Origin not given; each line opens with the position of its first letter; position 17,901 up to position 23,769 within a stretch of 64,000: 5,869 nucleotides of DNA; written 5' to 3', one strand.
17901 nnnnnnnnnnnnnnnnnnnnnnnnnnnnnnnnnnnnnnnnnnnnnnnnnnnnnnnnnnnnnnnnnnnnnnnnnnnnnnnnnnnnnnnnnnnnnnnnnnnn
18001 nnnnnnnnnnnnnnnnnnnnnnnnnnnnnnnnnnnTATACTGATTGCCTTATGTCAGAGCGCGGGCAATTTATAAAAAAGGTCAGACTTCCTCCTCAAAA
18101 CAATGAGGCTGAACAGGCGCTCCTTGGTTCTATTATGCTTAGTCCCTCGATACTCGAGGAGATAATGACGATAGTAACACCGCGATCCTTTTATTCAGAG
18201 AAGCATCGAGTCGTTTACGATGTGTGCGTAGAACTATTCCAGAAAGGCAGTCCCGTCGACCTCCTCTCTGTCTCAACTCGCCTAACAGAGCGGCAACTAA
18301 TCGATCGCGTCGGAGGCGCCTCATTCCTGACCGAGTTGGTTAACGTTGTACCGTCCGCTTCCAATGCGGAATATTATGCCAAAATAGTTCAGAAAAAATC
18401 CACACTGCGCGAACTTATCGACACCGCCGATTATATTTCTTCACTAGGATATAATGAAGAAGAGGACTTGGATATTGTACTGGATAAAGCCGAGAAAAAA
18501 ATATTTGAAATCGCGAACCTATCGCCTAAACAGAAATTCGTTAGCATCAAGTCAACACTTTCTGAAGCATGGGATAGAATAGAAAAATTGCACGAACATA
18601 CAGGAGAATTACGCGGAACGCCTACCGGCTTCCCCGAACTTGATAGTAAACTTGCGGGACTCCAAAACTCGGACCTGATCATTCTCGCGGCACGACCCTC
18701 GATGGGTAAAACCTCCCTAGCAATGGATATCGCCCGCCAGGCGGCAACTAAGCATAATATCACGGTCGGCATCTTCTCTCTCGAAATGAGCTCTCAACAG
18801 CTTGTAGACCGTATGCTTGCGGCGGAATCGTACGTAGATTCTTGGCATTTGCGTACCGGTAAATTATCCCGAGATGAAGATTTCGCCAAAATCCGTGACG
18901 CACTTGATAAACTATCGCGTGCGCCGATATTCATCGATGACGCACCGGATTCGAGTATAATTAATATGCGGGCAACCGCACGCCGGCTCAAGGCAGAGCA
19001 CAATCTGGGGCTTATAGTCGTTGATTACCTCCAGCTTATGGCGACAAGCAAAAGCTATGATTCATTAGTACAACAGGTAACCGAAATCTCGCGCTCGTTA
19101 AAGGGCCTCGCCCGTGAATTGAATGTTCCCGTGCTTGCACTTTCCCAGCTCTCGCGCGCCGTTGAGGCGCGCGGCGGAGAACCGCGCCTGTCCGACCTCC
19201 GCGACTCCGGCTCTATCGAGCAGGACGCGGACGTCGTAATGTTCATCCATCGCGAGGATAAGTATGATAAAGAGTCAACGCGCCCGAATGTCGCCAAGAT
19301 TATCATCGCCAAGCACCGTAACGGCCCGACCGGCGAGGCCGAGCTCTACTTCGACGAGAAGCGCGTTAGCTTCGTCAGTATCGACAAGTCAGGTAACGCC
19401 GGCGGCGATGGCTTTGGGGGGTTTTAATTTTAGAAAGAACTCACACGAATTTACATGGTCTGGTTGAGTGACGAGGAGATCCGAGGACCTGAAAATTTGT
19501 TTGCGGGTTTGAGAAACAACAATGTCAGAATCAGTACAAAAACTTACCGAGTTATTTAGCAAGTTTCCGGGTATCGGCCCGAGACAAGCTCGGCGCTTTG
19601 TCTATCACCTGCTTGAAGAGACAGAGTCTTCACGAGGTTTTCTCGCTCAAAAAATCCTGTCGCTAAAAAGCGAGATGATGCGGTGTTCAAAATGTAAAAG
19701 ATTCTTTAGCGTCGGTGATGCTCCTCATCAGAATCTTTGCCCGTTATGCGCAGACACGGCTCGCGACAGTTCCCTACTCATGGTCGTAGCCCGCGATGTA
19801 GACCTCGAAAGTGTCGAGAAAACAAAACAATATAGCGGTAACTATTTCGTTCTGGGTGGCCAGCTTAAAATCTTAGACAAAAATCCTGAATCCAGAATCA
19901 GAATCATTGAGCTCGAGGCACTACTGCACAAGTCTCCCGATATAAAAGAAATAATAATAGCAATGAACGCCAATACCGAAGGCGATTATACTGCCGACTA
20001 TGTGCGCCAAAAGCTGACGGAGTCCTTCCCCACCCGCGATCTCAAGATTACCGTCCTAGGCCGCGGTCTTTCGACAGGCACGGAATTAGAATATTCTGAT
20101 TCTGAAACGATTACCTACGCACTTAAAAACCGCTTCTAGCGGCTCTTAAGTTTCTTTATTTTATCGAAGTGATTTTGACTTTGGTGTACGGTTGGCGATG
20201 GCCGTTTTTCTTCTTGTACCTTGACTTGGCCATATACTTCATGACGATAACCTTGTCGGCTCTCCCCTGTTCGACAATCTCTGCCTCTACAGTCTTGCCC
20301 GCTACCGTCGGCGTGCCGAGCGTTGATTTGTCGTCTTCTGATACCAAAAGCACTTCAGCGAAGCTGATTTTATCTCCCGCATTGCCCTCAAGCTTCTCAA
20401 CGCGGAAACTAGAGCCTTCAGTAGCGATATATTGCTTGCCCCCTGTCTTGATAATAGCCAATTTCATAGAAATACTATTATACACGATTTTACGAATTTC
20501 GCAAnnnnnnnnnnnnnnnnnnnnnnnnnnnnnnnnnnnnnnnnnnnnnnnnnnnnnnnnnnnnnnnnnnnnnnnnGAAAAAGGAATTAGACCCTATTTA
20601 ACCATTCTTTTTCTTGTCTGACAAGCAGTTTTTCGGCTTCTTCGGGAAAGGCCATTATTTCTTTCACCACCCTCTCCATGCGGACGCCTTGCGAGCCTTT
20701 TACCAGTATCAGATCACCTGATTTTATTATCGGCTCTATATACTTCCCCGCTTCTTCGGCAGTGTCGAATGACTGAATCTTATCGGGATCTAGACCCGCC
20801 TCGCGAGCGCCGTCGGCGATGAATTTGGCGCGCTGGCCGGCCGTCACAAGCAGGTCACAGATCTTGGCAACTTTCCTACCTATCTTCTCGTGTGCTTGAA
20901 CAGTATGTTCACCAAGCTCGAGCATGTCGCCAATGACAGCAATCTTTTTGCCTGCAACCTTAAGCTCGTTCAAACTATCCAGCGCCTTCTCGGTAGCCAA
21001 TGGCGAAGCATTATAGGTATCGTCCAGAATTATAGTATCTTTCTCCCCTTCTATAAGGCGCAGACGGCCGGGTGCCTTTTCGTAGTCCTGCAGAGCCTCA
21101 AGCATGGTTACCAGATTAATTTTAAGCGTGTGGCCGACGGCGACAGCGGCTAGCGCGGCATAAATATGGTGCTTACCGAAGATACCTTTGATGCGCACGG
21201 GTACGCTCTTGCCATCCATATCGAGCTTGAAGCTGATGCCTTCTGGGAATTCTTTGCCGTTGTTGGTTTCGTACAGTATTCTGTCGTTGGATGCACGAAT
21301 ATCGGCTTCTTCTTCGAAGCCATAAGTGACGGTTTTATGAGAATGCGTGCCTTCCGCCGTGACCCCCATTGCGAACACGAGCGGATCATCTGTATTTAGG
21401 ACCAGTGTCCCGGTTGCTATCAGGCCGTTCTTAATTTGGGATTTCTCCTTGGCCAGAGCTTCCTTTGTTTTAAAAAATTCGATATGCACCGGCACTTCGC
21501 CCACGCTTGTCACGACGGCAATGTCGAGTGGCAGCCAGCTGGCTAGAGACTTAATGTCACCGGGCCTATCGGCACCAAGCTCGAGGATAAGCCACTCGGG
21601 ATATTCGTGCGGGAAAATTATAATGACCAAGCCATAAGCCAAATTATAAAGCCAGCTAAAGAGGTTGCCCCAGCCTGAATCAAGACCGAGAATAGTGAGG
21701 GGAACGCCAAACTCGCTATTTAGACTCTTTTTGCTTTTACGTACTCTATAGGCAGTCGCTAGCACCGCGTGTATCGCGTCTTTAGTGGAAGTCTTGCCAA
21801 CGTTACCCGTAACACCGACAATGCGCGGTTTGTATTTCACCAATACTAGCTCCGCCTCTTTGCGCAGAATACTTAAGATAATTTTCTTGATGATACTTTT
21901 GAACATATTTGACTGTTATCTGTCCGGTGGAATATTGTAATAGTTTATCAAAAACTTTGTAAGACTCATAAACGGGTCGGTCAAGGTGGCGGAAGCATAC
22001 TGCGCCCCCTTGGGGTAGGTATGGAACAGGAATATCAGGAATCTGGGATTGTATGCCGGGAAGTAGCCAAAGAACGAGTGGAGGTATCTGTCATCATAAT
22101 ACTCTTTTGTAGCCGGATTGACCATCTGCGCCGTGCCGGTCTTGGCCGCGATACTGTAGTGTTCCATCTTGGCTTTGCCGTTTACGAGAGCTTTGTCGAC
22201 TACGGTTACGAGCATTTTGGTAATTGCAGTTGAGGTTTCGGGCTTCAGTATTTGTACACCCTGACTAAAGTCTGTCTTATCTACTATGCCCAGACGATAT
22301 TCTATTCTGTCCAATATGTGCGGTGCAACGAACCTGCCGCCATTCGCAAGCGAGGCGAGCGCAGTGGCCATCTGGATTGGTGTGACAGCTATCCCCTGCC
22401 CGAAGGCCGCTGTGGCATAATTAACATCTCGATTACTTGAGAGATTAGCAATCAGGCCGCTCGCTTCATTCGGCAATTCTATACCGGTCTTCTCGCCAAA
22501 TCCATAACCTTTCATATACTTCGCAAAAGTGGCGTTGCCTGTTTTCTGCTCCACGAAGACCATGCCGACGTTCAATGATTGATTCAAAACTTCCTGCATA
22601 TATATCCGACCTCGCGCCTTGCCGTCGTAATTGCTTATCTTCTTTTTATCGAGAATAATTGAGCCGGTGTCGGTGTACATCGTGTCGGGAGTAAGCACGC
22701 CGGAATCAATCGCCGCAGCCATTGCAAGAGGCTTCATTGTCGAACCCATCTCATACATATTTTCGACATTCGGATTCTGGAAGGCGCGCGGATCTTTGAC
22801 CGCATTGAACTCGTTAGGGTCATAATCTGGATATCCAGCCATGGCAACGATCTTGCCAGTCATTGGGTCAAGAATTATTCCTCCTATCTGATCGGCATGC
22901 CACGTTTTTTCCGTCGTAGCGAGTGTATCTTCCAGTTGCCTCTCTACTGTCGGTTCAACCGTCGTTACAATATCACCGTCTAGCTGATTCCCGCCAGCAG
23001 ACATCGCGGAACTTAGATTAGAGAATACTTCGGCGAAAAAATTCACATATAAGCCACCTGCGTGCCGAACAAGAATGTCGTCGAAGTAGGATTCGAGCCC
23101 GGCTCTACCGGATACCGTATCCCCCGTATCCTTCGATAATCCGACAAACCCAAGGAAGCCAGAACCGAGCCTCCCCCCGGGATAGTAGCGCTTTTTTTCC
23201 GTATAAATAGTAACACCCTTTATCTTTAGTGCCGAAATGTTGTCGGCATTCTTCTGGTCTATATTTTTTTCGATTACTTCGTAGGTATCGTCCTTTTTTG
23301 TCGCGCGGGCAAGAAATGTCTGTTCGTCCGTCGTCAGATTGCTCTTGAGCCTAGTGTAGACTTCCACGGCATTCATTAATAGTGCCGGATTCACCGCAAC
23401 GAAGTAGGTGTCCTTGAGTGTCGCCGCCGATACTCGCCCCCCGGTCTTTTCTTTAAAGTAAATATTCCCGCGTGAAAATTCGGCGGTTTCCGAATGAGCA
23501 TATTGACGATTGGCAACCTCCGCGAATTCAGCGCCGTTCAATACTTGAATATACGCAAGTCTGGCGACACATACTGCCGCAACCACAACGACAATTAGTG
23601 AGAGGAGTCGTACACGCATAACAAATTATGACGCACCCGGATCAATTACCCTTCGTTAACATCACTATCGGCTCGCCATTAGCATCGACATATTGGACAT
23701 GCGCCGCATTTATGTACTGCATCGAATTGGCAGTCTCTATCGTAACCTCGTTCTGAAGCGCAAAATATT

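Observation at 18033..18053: Recurrent TGnTATAAT box 6-10 nt upstream of start codons, suggesting widespread leaderless or near-leaderless mRNAs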

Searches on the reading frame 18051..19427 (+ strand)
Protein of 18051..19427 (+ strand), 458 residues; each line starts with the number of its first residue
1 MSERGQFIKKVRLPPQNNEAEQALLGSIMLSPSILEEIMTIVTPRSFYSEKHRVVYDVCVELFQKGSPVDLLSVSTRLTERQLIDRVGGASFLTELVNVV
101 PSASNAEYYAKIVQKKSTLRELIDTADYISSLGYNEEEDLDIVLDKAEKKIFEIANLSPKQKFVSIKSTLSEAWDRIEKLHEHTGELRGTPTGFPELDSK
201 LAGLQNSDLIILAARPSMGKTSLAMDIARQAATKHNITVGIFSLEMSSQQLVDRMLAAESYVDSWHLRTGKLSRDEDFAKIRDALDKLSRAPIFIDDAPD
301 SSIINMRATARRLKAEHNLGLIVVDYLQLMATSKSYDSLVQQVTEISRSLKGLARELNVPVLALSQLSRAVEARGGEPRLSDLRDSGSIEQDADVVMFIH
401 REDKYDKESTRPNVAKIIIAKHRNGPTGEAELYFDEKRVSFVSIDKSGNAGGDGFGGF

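Call 9: find_related_loci(query=window:18051-19424:+, collection=genome_contigs, flank=10000)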
Query window:18051-19424:+ (458 aa) in genome_contigs; peptide patterns used: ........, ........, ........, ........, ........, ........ (x = any residue, [..] = any of these).
600 stretches matched a pattern (row limit reached: there are more); 595 encode a relative of the query (tblastn E <= 1e-3); the best 80 are kept; 80 distinct loci.
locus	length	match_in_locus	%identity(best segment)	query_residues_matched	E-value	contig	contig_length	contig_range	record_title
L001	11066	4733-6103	63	1-457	0e+0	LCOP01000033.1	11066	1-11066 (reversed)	MAG: Parcubacteria group bacterium GW2011_GWA1_47_8 UY07_C0033, whole genome shotgun sequence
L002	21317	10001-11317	65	11-447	0e+0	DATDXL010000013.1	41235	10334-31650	MAG TPA_asm: Candidatus Paceibacterota bacterium isolate SMAG_U8138 k141_110921, whole genome shotgun sequence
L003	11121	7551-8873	64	10-448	0e+0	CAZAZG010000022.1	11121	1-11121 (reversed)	MAG TPA_asm: uncultured Candidatus Saccharibacteria bacterium isolate SRP128246_co1_329 genome assembly, contig: NODE_14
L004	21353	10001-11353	62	3-454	0e+0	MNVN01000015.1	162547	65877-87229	MAG: Candidatus Nomurabacteria bacterium CG1_02_43_90 cg1_0.2_scaffold_18_c, whole genome shotgun sequence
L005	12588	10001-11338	64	8-452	0e+0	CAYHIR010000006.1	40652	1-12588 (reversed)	MAG TPA_asm: uncultured Candidatus Saccharibacteria bacterium isolate ERP119705_co13_437 genome assembly, contig: NODE_1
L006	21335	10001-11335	62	7-458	0e+0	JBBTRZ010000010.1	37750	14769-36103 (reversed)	MAG: Patescibacteria group bacterium isolate H51-bin050_1 H51_bin050_1_000000000010, whole genome shotgun sequence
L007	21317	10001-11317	62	11-448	0e+0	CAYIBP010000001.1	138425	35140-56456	MAG TPA_asm: uncultured Candidatus Saccharibacteria bacterium isolate ERP119705_co1_115 genome assembly, contig: NODE_36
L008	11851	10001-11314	62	11-447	0e+0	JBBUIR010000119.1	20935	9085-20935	MAG: Patescibacteria group bacterium isolate H52-bin137_1 H52_bin137_1_000000000119, whole genome shotgun sequence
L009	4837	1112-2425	63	10-446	0e+0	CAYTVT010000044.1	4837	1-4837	MAG TPA_asm: uncultured Candidatus Saccharibacteria bacterium isolate ERP013524_co1_14 genome assembly, contig: NODE_549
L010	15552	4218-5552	63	11-453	0e+0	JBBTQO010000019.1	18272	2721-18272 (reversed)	MAG: Patescibacteria group bacterium isolate H43-bin019_1 H43_bin019_1_000000000019, whole genome shotgun sequence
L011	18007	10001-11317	62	10-447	0e+0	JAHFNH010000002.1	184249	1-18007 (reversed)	MAG: Candidatus Nomurabacteria bacterium isolate nzgw476 NODE_34_length_184250_cov_5.996470, whole genome shotgun sequen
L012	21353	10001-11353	61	1-448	0e+0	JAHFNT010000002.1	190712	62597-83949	MAG: Candidatus Nomurabacteria bacterium isolate nzgw487 NODE_46_length_190713_cov_5.057285, whole genome shotgun sequen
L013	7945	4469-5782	63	11-446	0e+0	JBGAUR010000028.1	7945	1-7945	MAG: Candidatus Paceibacteria bacterium isolate MAG_AAO_AS.83 AAOAS-83_NODE_28_length_7945_cov_3.515506, whole genome sh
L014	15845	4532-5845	63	11-447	0e+0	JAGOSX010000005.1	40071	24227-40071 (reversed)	MAG: Candidatus Paceibacterota bacterium isolate Gw_Eff_bin_351 Gw_Eff_1676_length_40071_cov_14.851142, whole genome sho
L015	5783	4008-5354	60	12-458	0e+0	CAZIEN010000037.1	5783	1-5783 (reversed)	MAG TPA_asm: uncultured Candidatus Saccharibacteria bacterium isolate SRP286056_co2_568 genome assembly, contig: NODE_24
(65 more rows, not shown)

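Call 61: find_encoding_contigs(protein=window:18051-19427:+, flank=10000, max_places=2)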
Protein window:18051-19427:+ (458 aa): 1 contig read that carries it; 1 place shown.
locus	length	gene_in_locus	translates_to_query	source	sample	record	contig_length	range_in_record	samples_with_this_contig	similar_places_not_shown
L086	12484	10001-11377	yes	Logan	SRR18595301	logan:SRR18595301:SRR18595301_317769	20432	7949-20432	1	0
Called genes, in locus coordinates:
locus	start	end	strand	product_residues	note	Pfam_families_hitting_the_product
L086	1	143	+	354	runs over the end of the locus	PF00953:Glycos_transf_4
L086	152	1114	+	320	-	PF07478:Dala_Dala_lig_C, PF08443:RimK (weak)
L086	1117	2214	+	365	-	PF01098:FTSW_RODA_SPOVE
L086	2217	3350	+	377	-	PF03033:Glyco_transf_28, PF04101:Glyco_tran_28_C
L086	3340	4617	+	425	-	PF01551:Peptidase_M23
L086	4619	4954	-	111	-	-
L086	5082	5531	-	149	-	-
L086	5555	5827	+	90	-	PF01016:Ribosomal_L27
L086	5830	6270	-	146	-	PF01281:Ribosomal_L9_N, PF03948:Ribosomal_L9_C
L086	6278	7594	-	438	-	PF22694:CtpB_N-like (faint), PF00595:PDZ, PF13180:PDZ_2, PF17820:PDZ_6 (weak), PF03572:Peptidase_S41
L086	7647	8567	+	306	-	PF01544:CorA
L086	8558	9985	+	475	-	PF01406:tRNA-synt_1e, PF09334:tRNA-synt_1g (weak), PF23493:CysS_C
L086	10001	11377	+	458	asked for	PF00772:DnaB, PF13481:AAA_25, PF03796:DnaB_C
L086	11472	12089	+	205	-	PF21176:RecR_HhH, PF13662:Toprim_4, PF21175:RecR_C (weak)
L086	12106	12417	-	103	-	PF00829:Ribosomal_L21p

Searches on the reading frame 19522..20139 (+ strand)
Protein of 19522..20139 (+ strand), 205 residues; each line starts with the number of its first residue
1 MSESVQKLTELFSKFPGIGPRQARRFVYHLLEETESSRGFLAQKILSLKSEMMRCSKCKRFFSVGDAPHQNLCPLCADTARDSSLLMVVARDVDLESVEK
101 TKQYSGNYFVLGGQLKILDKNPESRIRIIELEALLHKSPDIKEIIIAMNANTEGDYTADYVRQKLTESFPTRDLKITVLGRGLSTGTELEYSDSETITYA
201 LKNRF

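Call 34: search_protein_families(library=pfam, proteins=[window:19522-20139:+], max_evalue=0.001)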
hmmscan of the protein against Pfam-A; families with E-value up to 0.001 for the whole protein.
window:19522-20139:+ (205 aa): 4 families
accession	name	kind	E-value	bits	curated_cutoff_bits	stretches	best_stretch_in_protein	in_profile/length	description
PF13662.12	Toprim_4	-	1.9e-12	47.7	25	1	85-167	2-73/85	Toprim domain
PF21176.3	RecR_HhH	-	1.9e-08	34.4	27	1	5-45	1-41/45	RecR, helix-hairpin-helix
PF21175.2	RecR_C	-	1.4e-05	24.8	22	1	182-204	1-23/24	RecR, C-terminal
PF01751.28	Toprim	-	9.6e-05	22.9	23.1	1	86-167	2-82/96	Toprim domain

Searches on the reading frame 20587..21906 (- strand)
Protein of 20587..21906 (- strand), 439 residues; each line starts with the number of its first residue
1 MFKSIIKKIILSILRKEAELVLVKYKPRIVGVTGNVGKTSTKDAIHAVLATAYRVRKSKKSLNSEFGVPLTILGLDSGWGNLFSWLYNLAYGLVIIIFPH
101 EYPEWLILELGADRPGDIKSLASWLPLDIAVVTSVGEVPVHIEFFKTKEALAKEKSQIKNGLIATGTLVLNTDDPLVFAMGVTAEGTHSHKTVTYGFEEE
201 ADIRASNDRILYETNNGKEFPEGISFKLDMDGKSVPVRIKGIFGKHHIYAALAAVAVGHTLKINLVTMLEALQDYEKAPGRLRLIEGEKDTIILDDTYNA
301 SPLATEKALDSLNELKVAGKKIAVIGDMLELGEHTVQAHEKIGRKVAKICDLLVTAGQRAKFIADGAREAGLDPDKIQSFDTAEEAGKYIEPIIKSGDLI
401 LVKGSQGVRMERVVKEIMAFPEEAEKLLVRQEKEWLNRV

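Call 34: search_protein_families(library=pfam, proteins=[window:20587-21906:-], max_evalue=0.001)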
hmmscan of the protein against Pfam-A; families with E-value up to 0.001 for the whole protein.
window:20587-21906:- (439 aa): 2 families
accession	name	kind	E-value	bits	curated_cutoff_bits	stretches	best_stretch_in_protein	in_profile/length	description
PF08245.18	Mur_ligase_M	-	5.6e-26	92.2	24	2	103-257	57-199/200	Mur ligase middle domain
PF02875.26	Mur_ligase_C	-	5e-22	79.5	28.4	1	280-405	1-126/127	Mur ligase, glutamate ligase domain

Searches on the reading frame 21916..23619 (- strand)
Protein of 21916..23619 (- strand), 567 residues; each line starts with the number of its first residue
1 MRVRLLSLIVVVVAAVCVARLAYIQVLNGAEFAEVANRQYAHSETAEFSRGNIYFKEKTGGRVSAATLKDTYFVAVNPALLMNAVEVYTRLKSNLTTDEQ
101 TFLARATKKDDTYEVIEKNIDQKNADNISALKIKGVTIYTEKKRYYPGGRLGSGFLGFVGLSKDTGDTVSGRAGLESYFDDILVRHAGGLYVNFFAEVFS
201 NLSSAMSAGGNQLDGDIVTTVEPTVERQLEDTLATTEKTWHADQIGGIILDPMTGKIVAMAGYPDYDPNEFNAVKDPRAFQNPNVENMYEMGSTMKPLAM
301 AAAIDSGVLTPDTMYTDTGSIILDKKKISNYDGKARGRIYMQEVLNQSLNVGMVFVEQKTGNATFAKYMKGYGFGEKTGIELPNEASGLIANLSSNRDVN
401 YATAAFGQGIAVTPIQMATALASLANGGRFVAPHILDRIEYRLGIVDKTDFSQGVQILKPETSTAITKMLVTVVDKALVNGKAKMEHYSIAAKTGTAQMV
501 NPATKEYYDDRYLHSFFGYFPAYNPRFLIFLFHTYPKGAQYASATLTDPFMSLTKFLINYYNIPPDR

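Call 34: search_protein_families(library=pfam, proteins=[window:21916-23619:-], max_evalue=0.001)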
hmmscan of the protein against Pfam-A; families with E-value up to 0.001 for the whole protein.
window:21916-23619:- (567 aa): 2 families
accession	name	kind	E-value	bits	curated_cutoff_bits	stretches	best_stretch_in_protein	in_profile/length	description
PF00905.27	Transpeptidase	-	1.1e-71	242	22.1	1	248-545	4-288/299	Penicillin binding protein transpeptidase domain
PF03717.20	PBP_dimer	-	2.2e-08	35.2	24.4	1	98-188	56-163/180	Penicillin-binding Protein dimerisation domain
